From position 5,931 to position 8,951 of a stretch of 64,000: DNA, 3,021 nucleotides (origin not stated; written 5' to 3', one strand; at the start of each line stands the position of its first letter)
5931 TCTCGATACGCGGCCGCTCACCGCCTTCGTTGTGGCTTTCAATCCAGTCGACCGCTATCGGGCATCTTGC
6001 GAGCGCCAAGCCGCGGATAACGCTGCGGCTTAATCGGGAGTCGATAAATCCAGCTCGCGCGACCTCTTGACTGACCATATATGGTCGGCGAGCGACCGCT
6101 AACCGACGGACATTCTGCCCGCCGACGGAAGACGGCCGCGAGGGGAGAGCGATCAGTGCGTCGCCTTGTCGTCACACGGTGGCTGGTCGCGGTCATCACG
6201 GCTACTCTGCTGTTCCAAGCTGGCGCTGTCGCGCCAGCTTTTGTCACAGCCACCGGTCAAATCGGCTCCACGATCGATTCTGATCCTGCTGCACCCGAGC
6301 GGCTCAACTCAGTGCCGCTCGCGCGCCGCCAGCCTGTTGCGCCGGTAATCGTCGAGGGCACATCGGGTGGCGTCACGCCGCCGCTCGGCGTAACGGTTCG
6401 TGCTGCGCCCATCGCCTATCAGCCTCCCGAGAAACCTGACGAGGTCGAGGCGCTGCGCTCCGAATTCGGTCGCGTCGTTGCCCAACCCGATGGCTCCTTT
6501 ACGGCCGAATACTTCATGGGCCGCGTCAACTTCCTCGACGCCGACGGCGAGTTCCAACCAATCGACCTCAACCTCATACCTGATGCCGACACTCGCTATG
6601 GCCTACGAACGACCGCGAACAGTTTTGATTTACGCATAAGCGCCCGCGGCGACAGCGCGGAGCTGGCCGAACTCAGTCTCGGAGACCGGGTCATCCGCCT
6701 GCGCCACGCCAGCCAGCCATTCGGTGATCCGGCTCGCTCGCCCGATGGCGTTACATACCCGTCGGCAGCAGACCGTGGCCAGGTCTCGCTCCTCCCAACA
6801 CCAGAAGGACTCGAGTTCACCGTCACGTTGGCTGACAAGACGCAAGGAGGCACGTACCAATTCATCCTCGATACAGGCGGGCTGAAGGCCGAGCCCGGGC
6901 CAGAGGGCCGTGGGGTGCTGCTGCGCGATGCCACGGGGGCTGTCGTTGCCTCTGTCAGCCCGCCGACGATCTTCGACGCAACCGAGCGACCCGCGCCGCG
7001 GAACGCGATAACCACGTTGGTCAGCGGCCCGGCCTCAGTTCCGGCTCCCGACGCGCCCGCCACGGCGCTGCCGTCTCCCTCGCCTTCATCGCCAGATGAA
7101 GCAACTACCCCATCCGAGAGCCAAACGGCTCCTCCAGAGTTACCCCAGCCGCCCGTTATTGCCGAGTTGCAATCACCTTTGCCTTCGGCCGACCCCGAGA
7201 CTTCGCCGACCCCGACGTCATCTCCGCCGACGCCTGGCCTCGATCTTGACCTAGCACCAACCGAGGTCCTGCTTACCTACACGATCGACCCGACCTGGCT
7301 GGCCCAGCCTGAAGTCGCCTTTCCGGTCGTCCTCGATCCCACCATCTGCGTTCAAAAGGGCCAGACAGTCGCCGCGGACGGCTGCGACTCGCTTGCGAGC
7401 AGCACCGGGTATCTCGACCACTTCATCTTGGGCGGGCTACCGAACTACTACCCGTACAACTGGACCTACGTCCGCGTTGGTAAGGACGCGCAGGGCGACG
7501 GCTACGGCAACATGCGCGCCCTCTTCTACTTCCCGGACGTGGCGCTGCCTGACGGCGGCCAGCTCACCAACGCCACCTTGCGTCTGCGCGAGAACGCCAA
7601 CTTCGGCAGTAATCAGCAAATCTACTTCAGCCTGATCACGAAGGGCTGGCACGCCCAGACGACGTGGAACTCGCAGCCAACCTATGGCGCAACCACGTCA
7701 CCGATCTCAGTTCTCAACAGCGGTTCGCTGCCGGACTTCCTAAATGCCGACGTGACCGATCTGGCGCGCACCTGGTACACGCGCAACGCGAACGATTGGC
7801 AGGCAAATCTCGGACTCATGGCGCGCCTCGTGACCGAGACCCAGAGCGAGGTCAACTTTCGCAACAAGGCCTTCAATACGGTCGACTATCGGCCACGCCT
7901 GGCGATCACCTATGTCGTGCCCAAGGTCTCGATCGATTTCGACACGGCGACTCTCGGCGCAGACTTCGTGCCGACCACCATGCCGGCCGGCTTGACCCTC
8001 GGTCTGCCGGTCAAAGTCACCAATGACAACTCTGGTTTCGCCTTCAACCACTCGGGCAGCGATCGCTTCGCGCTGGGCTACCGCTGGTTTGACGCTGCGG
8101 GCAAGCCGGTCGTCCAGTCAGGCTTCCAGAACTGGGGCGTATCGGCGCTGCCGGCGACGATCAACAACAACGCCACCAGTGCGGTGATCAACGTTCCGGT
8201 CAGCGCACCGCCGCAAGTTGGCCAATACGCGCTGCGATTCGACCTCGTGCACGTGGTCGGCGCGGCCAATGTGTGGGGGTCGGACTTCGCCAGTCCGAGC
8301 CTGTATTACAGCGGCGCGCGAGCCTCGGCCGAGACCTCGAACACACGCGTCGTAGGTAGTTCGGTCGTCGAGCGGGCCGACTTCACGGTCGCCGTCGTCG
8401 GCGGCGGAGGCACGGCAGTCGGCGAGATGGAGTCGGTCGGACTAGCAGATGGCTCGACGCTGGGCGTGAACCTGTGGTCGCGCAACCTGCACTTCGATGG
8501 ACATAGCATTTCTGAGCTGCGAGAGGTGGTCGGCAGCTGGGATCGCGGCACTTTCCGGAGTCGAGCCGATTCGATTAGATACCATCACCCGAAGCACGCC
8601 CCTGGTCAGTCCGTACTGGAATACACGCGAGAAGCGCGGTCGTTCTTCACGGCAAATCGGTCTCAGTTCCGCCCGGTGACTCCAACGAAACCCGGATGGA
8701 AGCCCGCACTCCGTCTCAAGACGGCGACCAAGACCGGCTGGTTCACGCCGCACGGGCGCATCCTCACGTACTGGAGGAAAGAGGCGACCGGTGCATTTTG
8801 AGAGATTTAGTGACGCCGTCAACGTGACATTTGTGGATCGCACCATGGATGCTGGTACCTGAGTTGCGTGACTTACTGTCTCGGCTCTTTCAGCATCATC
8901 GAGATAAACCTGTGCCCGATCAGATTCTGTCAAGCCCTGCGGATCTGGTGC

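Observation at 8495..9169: RHS-less DNRLRE paralogue capped by a low-GC ~98-aa orphan C-terminal module plus a small helical ORF: candidate toxin tip and immunity pair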

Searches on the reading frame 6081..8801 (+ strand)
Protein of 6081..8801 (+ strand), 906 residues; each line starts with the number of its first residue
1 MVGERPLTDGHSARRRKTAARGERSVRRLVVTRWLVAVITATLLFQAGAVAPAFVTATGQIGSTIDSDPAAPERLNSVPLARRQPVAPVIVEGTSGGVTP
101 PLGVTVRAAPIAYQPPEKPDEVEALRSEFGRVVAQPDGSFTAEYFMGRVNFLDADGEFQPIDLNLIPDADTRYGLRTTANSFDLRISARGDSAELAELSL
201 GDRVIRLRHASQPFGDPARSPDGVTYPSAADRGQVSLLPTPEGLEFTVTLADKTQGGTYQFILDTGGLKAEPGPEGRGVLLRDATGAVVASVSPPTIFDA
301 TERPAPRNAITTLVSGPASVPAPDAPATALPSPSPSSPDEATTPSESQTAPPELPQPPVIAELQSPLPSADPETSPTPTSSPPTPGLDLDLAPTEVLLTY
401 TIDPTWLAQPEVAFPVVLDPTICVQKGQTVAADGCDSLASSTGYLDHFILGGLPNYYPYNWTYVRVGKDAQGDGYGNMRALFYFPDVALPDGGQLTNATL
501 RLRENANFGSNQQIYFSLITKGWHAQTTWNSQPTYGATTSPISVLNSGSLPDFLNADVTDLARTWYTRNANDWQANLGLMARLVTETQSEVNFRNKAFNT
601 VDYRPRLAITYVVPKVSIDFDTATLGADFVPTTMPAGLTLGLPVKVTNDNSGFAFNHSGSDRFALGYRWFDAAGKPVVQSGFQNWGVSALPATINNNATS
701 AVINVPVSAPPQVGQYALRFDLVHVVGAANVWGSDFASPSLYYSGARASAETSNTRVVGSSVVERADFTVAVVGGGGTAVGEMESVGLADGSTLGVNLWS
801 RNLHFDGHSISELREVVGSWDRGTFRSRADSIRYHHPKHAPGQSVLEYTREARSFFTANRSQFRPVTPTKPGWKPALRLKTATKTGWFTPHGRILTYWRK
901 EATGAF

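Call 8: search_protein_families(library=pfam, proteins=[window:6081-8801:+], max_evalue=0.01)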
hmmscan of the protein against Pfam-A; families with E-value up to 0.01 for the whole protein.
window:6081-8801:+ (906 aa): 1 family
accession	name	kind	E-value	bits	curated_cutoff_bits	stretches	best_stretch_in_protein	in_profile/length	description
PF24517.2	CBM96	-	9.3e-07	29.2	26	1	477-569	39-129/164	Carbohydrate-binding module family 96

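Call 9: search_protein_families(library=ncbifam, proteins=[window:6081-8801:+], max_evalue=0.1)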
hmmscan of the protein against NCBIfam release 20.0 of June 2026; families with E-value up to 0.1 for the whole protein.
window:6081-8801:+ (906 aa): 1 family
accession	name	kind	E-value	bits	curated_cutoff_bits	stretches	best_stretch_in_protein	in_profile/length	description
NF033679.1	DNRLRE_dom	domain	6.9e-16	58.7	34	1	459-610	15-164/164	DNRLRE domain-containing protein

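Call 18: find_homologous_proteins(query=window:6081-8798:+, max_evalue=0.001)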
Query window:6081-8798:+ (906 aa): 2 proteins with E <= 0.001 among 8000 candidates.
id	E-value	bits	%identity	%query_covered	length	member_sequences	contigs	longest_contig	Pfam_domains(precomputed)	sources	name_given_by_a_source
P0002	0.0e+0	1997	100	97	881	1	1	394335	PF24517.3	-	-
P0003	3.9e-109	384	35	80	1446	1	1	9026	-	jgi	jgi:hypothetical protein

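Call 20: search_protein_families(library=pfam, proteins=[P0003], max_evalue=0.01)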
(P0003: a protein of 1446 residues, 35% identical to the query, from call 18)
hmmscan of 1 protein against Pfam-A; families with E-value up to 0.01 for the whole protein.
P0003 (1446 aa): 1 family
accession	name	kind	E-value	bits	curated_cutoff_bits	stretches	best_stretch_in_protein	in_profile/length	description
PF24517.2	CBM96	-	0.0039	17.5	26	1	427-557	51-163/164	Carbohydrate-binding module family 96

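Call 60: find_related_loci(query=window:6081-8798:+, collection=genome_contigs, flank=10000)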
Query window:6081-8798:+ (906 aa) in genome_contigs; peptide patterns used: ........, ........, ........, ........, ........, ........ (x = any residue, [..] = any of these).
29 stretches matched a pattern, but none encodes a relative of the query by tblastn (E <= 1e-3).

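Call 98: find_encoding_contigs(protein=P0003, flank=6000, max_places=2)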
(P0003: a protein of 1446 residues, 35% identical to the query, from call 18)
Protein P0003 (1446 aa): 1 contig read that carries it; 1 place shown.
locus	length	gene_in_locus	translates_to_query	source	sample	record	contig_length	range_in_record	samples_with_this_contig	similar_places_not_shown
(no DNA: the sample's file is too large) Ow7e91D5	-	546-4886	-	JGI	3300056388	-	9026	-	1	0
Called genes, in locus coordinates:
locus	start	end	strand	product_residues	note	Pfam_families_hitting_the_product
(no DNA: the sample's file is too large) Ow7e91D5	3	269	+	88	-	?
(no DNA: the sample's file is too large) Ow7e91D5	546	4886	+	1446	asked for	-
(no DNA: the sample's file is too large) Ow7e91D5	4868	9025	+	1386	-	?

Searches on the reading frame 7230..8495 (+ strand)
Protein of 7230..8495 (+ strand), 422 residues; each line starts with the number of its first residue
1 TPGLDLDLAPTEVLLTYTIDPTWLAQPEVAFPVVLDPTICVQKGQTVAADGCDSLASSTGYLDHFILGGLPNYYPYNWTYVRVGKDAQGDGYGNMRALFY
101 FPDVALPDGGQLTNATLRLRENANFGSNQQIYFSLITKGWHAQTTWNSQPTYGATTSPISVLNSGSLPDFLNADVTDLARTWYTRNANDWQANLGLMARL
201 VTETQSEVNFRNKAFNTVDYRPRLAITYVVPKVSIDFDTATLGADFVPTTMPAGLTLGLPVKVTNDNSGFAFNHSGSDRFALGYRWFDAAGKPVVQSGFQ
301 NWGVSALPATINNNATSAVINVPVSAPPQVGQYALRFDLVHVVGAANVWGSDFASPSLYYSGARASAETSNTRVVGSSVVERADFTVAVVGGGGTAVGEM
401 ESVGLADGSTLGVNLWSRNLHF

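Call 110: find_related_loci(query=A5, collection=metagenome_contigs, flank=10000)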
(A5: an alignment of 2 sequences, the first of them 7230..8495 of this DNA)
Query A5 (422 aa) in metagenome_contigs; peptide patterns used: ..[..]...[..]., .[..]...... (x = any residue, [..] = any of these).
147 stretches matched a pattern; 3 encode a relative of the query (tblastn E <= 1e-3); 3 distinct loci.
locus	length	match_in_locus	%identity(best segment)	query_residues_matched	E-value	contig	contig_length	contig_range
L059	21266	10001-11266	54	5-422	7e-145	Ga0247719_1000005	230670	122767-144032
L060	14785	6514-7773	39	8-422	2e-73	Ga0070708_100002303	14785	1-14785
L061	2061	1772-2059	55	8-100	2e-28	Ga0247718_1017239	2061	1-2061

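Call 113: search_protein_families(library=pfam, proteins=[L059:8834-19921:+, L059:19941-20558:+], max_evalue=0.001)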
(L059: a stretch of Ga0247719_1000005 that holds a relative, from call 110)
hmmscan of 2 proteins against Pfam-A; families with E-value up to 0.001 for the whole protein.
L059:8834-19921:+ (3696 aa): 5 families
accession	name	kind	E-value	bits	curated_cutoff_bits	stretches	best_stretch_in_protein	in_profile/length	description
PF05593.20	RHS_repeat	-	3e-44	149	22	3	2072-2108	1-37/38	RHS Repeat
PF13385.13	Laminin_G_3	-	6.4e-24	85.2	27.6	1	2435-2582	3-151/151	Concanavalin A-like lectin/glucanases superfamily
PF07591.16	PT-HINT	-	2.8e-19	70.2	27.7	1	3453-3579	1-136/137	Pretoxin HINT domain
PF02018.23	CBM_4_9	-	4.3e-16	60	25.9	2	2165-2288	8-127/136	Carbohydrate binding domain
PF02210.31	Laminin_G_2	-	0.0003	21.7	22.9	1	2505-2570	47-122/126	Laminin G domain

L059:19941-20558:+ (206 aa): 0 families
